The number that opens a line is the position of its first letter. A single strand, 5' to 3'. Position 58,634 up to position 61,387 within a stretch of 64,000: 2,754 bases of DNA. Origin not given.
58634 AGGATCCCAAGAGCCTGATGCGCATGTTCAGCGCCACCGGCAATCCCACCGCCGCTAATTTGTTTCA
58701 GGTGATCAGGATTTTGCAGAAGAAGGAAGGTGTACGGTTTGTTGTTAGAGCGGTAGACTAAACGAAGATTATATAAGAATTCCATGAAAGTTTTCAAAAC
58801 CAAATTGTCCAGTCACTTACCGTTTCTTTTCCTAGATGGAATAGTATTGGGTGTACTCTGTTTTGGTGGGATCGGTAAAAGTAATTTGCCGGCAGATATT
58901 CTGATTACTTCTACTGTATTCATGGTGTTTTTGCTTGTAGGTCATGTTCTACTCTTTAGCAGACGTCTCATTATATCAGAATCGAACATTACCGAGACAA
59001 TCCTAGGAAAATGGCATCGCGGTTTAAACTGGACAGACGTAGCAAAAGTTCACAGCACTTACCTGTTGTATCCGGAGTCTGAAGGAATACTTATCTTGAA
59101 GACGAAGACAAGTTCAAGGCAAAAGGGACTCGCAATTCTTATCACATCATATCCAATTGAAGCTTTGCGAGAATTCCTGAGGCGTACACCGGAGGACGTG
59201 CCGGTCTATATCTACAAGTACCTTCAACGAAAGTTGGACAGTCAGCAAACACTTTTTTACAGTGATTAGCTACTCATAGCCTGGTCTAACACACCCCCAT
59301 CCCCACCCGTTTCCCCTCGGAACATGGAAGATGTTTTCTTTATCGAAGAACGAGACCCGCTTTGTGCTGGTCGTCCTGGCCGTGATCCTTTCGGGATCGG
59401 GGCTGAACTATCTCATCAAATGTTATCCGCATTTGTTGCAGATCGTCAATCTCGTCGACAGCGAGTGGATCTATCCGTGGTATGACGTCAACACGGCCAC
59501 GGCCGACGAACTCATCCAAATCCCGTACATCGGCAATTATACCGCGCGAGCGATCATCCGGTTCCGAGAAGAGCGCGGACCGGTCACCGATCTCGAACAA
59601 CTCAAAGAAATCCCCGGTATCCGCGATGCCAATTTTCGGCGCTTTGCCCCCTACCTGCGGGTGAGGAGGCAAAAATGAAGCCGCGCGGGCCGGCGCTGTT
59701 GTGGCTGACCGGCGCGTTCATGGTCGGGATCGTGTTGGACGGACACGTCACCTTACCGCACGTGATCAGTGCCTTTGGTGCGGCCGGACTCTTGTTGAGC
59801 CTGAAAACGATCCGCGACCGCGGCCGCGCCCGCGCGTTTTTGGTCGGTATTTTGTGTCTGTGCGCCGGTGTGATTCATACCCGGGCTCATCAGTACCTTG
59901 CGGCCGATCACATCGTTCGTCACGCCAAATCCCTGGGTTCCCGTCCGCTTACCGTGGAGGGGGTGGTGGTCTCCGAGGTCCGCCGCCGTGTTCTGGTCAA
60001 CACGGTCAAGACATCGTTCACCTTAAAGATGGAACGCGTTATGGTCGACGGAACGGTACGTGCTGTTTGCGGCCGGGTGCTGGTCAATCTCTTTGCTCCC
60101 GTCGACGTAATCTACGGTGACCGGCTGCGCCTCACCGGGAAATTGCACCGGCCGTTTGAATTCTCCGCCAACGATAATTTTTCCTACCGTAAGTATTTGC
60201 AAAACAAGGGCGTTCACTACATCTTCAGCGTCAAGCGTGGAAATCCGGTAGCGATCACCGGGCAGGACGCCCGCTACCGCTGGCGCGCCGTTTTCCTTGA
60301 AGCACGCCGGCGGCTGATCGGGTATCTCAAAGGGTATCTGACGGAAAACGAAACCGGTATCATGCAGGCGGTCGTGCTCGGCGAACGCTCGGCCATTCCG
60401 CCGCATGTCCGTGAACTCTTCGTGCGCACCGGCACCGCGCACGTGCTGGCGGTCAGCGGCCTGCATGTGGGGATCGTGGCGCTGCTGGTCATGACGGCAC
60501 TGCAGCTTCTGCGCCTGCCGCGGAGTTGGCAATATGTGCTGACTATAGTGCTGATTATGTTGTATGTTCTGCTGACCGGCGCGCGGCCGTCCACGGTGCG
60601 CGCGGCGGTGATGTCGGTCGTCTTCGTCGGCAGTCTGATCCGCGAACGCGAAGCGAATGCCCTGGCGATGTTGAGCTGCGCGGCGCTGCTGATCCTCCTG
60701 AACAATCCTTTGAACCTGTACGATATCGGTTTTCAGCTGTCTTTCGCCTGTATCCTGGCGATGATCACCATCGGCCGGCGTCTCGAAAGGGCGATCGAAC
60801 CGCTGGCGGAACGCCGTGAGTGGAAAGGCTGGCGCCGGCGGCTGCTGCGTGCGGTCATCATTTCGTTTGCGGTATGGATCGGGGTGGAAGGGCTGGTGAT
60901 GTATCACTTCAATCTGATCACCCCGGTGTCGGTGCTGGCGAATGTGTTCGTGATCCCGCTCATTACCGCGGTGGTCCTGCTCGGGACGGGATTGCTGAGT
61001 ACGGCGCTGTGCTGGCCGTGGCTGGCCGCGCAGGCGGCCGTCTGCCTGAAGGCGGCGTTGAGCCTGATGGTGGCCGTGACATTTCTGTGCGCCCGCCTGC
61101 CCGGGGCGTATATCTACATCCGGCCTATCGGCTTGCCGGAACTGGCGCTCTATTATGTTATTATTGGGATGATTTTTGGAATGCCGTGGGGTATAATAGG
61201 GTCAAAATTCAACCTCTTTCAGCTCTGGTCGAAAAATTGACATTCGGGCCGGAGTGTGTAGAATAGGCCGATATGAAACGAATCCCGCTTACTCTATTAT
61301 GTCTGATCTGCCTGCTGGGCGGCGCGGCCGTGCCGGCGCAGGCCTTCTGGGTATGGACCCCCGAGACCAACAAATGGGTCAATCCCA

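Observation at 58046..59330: Low-GC islet with a HigB/HigA-type (HI1419/HI1420-like) toxin-antitoxin pair, palindromic operator and orphan membrane protein, inserted downstream of leuS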

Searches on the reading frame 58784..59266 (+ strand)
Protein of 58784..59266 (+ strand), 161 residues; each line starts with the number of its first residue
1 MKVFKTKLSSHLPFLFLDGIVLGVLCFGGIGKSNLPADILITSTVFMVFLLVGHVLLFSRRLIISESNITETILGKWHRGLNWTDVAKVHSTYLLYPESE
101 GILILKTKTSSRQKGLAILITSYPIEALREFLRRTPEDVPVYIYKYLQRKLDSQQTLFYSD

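Call 4: search_protein_families(library=pfam, proteins=[window:58784-59266:+], max_evalue=0.01)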
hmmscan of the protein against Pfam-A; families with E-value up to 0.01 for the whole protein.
window:58784-59266:+ (161 aa): 0 families

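Call 5: search_protein_families(library=ncbifam, proteins=[window:58784-59266:+], max_evalue=0.01)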
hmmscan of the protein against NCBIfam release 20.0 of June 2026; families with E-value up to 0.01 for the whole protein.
window:58784-59266:+ (161 aa): 1 family
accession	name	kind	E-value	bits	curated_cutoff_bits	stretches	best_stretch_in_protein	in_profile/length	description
NF003336.0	PRK04342.1-5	equivalog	0.0092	14.8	531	0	51-144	160-256/386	DNA topoisomerase IV subunit A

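Call 7: search_protein_families(library=pfam, proteins=[window:58784-59266:+], max_evalue=10)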
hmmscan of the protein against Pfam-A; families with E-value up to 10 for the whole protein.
window:58784-59266:+ (161 aa): 0 families

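Call 12: find_homologous_proteins(query=window:58784-59266:+, max_evalue=0.01)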
Query window:58784-59266:+ (161 aa): 2 proteins with E <= 0.01 among 95 candidates.
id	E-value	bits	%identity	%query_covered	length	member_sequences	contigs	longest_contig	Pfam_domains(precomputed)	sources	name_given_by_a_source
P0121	1.0e-84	300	90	96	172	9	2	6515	-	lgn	-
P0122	4.7e-46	175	52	100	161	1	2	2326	-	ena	-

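Call 13: find_encoding_contigs(protein=P0121, flank=10000, max_places=6)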
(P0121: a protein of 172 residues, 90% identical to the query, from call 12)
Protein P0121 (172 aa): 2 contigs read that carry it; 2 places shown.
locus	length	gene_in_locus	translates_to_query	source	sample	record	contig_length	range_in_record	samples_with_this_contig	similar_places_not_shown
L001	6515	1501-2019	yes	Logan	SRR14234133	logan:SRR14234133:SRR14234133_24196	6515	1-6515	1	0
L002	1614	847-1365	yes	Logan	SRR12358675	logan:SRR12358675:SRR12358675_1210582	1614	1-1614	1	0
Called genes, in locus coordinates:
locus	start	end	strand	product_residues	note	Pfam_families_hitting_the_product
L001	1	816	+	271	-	?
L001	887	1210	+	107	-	-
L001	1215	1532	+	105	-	-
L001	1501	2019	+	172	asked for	-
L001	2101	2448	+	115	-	PF12836:HHH_3, PF00633:HHH (faint)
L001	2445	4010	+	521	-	PF13567:DUF4131, PF03772:Competence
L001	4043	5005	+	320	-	PF24575:TPR_Slam (faint), PF07719:TPR_2 (faint), PF13174:TPR_6 (faint), PF13424:TPR_12 (faint), PF13428:TPR_14 (faint), PF13432:TPR_16 (weak), PF00515:TPR_1 (faint), PF13525:YfiO, +3 more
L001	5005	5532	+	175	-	PF04390:LptE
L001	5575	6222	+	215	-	-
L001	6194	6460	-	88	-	PF01649:Ribosomal_S20p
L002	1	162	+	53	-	?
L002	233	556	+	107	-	-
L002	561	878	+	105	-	-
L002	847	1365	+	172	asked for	-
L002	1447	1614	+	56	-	?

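Call 14: find_encoding_contigs(protein=P0122, flank=10000, max_places=6)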
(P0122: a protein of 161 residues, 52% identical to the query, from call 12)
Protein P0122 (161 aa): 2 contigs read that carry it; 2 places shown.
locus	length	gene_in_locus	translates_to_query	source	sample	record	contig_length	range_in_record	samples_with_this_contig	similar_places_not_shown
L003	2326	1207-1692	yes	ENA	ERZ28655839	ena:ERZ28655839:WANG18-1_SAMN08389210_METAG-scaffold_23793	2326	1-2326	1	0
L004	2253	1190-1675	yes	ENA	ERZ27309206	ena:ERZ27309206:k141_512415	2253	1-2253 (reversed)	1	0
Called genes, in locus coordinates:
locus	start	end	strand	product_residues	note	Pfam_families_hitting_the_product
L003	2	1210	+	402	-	?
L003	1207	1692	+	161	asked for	-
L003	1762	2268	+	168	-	-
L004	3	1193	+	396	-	?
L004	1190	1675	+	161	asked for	-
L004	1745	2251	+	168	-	?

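Call 20: search_protein_families(library=pfam, proteins=[L003:2-1207:+, L003:1762-2265:+, L003:1207-1689:+], max_evalue=1)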
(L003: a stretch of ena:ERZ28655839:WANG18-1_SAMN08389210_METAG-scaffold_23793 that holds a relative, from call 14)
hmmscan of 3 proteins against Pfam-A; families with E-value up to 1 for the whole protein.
L003:2-1207:+ (402 aa): 6 families
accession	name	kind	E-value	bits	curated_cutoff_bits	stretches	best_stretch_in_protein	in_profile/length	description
PF13488.11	Gly-zipper_Omp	-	0.0028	18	25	1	352-384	5-39/46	Glycine zipper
PF17780.6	OCRE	-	0.011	16.2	24.7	1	101-128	11-40/52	OCRE domain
PF06897.17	DUF1269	-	0.17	12.7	26.9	1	352-397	3-46/100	Protein of unknown function (DUF1269)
PF07470.19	Glyco_hydro_88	-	0.34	10.3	26.6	1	101-120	164-183/352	Glycosyl Hydrolase Family 88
PF20721.2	C19orf12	-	0.43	10.8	30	1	350-393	47-89/163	C19orf12-like protein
PF10439.15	Bacteriocin_IIc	-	0.86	10.1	27.1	0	350-384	28-56/59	Bacteriocin class II with double-glycine leader peptide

L003:1762-2265:+ (168 aa): 0 families

L003:1207-1689:+ (161 aa): 0 families

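Call 23: search_protein_families(library=ncbifam, proteins=[L003:2-1207:+, L003:1762-2265:+], max_evalue=1)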
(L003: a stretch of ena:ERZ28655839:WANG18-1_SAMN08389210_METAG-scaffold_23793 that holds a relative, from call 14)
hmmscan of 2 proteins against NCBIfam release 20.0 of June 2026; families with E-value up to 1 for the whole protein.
L003:2-1207:+ (402 aa): 2 families
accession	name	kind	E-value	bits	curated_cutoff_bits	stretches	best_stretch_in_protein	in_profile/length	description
TIGR03696.1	Rhs_assc_core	domain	2.2e-23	82.6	32.5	1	81-160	1-75/76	RHS repeat-associated core domain-containing protein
NF041261.1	RHS_core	equivalog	1.4e-07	29.7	2000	1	58-160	1161-1260/1261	RHS element core protein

L003:1762-2265:+ (168 aa): 0 families

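Call 33: predict_structure(alignment_id=A1)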
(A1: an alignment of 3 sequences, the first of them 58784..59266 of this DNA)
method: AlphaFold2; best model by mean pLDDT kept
length: 161 residues; sequences in the alignment: 3
mean_pLDDT: 59.0   pTM: 0.44
mean pLDDT of the five models: 59.0, 58.8, 57.7, 53.5, 50.8
residues with pLDDT >= 90: 0; 70-90: 27; 50-70: 104; < 50: 30
segments of 3 or more residues with pLDDT < 50: 1-6, 58-71, 155-161
pLDDT, mean of each block of 10 residues (from residue 1): 43 62 62 59 62 54 38 58 72 56 64 57 65 78 71 47 30
secondary structure, 60 per line:
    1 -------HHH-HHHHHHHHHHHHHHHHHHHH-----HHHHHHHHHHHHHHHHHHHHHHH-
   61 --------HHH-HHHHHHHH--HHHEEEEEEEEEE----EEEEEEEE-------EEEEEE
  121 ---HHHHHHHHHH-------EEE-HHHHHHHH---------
elements in order: H12-31 H37-59 H73-80 E86-95 E100-107 E115-120 H124-133 E141-143 H145-152
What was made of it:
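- The AF2 model of the 161-aa protein is poor (pLDDT 59, call 33), so there is no structural support.
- Tried and rejected: Structure of the 161-aa protein: the AF2 model from a 3-sequence alignment gave pLDDT 59 (call 33).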

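Call 34: search_protein_representatives(alignment_id=A1)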
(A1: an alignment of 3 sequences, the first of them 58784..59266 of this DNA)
Query: 3 sequences, 161 profile positions. Proteins with E-value up to 0.001 (for the whole library): 37; up to 1e-10: 17; up to 1e-30: 2. The best 37 are listed.
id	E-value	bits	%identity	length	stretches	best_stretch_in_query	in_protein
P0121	1.8e-87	307.5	-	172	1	1-154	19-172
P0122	1.3e-86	304.8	-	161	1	1-161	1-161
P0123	2.2e-18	82.9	-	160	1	1-159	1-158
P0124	1.8e-17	79.9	-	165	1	1-160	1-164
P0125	2.1e-15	73.2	-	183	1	1-154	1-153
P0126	2.5e-15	73.0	-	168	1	1-160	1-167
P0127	4.3e-15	72.2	-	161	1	1-160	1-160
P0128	1.4e-14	70.6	-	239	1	1-161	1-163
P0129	1.7e-14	70.3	-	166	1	1-161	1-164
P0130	2.8e-14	69.6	-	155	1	2-161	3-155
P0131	3.3e-13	66.1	-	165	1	17-160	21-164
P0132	6.6e-13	65.1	-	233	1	1-160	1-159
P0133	7.3e-13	65.0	-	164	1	1-160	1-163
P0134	4.0e-12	62.6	-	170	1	8-161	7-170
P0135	4.1e-12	62.5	-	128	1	45-159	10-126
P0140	5.6e-09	52.4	-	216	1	1-159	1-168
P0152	5.9e-06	42.5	-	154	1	11-154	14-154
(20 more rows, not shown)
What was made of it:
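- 58784..59269 (+): 161-aa protein with two transmembrane helices: probable orphan immunity protein against an Rhs glycine-zipper toxin. Family of 37 clusters (call 34).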

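Call 42: find_related_loci(query=A4, collection=metagenome_contigs, flank=6000)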
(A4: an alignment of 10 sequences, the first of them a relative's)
Query A4 (164 aa) in metagenome_contigs; peptide patterns used: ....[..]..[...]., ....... (x = any residue, [..] = any of these).
107 stretches matched a pattern; 6 encode a relative of the query (tblastn E <= 1e-3); 6 distinct loci.
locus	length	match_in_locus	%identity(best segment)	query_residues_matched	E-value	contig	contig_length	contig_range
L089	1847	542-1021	44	3-163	2e-39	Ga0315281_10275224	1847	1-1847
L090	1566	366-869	40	1-162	2e-32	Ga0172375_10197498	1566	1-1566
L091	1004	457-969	36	1-162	1e-30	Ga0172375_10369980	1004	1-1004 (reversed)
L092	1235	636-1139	30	1-164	2e-24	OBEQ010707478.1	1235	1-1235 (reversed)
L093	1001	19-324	46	57-158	2e-24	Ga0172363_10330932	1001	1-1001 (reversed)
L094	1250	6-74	91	140-162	9e-10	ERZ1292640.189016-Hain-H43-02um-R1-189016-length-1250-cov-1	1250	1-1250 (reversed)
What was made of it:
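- Tried and rejected: A subset alignment gave only six short metagenome loci (call 42).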

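Call 82: search_solved_structures(query=L003:482-1207:+, max_evalue=10, show_alignments=1)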
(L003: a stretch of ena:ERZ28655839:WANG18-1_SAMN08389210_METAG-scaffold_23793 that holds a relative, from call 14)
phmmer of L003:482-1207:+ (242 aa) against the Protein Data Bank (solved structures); distinct sequences matched with E-value up to 10: 6.
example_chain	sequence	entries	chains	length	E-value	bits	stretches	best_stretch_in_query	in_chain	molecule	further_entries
8b7p_AAA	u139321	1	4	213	0.13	14.8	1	179-219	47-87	Endo-beta-1,4-glucanase D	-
6lqc_A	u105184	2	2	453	0.71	12.4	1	171-203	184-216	Cyclohexylamine Oxidase | Amine oxidase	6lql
4i3m_A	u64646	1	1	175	0.93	12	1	119-187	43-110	Aerotaxis transducer Aer2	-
8i6i_A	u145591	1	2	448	1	11.9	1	170-203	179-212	Amine oxidase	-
1whn_A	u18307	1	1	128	1.5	11.3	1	68-112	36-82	hypothetical protein RIKEN cDNA 2310016K04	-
8pjq_A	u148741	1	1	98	5.8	9.4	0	210-234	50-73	SAKe2BE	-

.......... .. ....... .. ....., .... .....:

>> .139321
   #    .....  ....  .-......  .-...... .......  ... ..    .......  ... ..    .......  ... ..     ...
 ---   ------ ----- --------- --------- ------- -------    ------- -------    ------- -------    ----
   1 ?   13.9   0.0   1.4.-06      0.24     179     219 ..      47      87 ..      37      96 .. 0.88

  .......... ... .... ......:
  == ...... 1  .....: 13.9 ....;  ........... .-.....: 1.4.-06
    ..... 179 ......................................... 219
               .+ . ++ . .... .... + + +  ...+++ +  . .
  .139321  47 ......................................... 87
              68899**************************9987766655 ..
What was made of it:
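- Tried and rejected: Rhs toxin domain against PDB sequences: nothing (call 82).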

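Call 85: find_homologous_proteins(query=A3, max_evalue=0.001)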
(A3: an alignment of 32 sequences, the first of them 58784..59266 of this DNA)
Query A3 (32 sequences) (161 aa, profile of the alignment): 6 proteins with E <= 0.001 among 8000 candidates.
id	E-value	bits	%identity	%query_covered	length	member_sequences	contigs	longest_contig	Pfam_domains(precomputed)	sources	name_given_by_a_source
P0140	1.8e-47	179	32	58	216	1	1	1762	-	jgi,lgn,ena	-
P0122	3.3e-44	169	52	100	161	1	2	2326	-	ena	-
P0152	3.6e-42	162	25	84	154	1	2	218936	-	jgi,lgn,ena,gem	-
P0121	2.3e-38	150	90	96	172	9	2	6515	-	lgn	-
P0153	8.2e-35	138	31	52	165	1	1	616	-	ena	-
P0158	3.1e-29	120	29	94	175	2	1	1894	-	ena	-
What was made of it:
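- Tried and rejected: The last homology search, run with the family profile, returned only six proteins because of the candidate cap (call 85).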

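Call 86: find_encoding_contigs(protein=P0152, flank=10000, max_places=2)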
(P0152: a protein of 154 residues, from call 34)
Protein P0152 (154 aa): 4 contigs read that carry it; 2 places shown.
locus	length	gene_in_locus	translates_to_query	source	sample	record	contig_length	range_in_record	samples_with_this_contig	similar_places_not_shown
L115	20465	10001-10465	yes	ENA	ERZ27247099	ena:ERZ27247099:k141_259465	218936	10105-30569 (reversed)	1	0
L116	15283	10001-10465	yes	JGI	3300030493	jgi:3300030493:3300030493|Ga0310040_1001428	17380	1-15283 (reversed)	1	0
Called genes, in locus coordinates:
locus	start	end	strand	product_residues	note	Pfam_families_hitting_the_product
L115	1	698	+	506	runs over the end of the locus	PF00072:Response_reg, PF01590:GAF, PF13185:GAF_2, PF13492:GAF_3, PF13487:HD_5, PF01966:HD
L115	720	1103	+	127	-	PF03692:CxxCxxCC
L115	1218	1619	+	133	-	PF02082:Rrf2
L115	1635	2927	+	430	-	PF03063:Prismane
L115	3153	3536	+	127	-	-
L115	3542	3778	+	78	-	-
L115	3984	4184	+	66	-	PF00313:CSD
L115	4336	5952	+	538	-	PF00005:ABC_tran, PF02463:SMC_N (faint), PF13304:AAA_21 (faint), PF12848:ABC_tran_Xtn, PF00005:ABC_tran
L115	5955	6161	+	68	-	PF04102:SlyX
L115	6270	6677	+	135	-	-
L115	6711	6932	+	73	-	PF07308:DUF1456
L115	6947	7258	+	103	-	PF01713:Smr (weak)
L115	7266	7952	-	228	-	PF00849:PseudoU_synth_2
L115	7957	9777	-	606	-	PF01136:Peptidase_U32, PF12392:DUF3656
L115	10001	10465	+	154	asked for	-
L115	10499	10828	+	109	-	PF07883:Cupin_2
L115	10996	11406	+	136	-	-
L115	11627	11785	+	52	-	-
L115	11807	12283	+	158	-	-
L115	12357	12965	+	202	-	PF04366:Ysc84 (weak)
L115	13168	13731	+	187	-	-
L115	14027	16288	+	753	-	PF01734:Patatin, PF01103:Omp85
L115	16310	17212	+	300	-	-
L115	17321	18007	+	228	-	PF00230:MIP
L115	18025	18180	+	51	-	-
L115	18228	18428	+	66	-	-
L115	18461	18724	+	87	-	-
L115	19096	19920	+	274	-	-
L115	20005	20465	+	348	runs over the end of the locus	PF13289:SIR2_2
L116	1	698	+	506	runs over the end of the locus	PF00072:Response_reg, PF01590:GAF, PF13185:GAF_2, PF13492:GAF_3, PF13487:HD_5, PF01966:HD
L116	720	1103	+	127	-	PF03692:CxxCxxCC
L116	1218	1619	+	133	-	PF02082:Rrf2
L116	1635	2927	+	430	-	PF03063:Prismane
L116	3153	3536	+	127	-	-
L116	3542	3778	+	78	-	-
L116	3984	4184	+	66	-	PF00313:CSD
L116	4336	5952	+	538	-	PF00005:ABC_tran, PF02463:SMC_N (faint), PF13304:AAA_21 (faint), PF12848:ABC_tran_Xtn, PF00005:ABC_tran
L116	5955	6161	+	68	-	PF04102:SlyX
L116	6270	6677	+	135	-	-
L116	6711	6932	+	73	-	PF07308:DUF1456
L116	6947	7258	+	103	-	PF01713:Smr (weak)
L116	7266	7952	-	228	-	PF00849:PseudoU_synth_2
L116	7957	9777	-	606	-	PF01136:Peptidase_U32, PF12392:DUF3656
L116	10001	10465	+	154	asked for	-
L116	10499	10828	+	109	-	PF07883:Cupin_2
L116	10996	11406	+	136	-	-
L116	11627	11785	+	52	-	-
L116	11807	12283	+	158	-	-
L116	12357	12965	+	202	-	PF04366:Ysc84 (weak)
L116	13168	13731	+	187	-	-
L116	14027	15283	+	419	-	?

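Call 87: find_encoding_contigs(protein=P0140, flank=3000, max_places=2)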
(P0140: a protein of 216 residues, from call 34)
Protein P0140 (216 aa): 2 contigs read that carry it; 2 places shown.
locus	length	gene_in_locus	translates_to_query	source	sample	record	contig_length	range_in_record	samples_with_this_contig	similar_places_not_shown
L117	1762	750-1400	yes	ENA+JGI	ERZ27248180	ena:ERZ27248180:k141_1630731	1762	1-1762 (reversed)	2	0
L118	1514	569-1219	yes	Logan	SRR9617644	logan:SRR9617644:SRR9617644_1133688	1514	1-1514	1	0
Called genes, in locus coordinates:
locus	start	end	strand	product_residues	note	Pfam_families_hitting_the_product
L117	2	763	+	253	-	?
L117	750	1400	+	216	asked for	-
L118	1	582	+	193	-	?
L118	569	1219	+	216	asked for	-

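Call 88: find_encoding_contigs(protein=P0158, flank=3000, max_places=2)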
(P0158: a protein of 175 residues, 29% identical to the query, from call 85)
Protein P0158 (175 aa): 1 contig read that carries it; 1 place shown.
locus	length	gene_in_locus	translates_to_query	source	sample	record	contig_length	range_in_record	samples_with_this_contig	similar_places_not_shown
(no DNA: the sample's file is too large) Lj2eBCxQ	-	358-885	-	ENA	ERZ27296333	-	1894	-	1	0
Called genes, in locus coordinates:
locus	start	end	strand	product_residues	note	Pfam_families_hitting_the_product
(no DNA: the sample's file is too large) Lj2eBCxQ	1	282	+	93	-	?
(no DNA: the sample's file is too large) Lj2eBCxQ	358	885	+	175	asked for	-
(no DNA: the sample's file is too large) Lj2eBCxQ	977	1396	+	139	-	-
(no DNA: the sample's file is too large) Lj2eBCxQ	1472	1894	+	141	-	?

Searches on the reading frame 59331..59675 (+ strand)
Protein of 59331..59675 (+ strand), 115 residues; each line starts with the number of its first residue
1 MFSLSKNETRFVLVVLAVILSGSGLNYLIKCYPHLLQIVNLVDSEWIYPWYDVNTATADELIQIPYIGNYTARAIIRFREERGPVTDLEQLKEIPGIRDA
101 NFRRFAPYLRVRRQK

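Call 4: search_protein_families(library=pfam, proteins=[window:59331-59675:+], max_evalue=0.01)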
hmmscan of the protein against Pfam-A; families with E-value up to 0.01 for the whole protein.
window:59331-59675:+ (115 aa): 4 families
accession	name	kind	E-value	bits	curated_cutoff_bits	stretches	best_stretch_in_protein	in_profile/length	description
PF12836.13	HHH_3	-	2e-17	63.5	27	1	52-110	7-65/65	Helix-hairpin-helix motif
PF00633.29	HHH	-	3.3e-06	27.1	24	1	53-78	5-30/30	Helix-hairpin-helix motif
PF14520.12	HHH_5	-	0.0014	19.5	27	0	55-77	31-53/57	Helix-hairpin-helix domain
PF12826.13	HHH_2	-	0.0098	16.5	27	0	54-80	30-56/64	Helix-hairpin-helix motif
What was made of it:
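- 59331..59678 (+): comEA-like helix-hairpin-helix protein, the right flank of the insertion. Pfam HHH_3 E 2e-17 (call 4).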

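Call 5: search_protein_families(library=ncbifam, proteins=[window:59331-59675:+], max_evalue=0.01)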
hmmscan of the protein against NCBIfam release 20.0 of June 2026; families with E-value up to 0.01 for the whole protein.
window:59331-59675:+ (115 aa): 2 families
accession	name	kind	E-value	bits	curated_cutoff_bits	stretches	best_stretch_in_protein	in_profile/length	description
TIGR00426.1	TIGR00426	subfamily_domain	7.4e-12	45.2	53.1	1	52-104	9-62/69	competence protein ComEA helix-hairpin-helix repeat region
TIGR01259.1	comE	subfamily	1.4e-10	41.2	152.35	1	52-111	61-120/120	comEA protein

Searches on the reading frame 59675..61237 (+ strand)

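Call 4: search_protein_families(library=pfam, proteins=[window:59675-61237:+], max_evalue=0.01)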
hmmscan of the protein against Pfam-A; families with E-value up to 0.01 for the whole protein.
window:59675-61237:+ (521 aa): 2 families
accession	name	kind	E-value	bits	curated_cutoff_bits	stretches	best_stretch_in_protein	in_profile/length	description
PF03772.21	Competence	-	3.7e-61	207.3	23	1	234-501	2-264/270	Competence protein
PF13567.11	DUF4131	-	1.7e-23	83.5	31.6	1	28-189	6-162/165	Domain of unknown function (DUF4131)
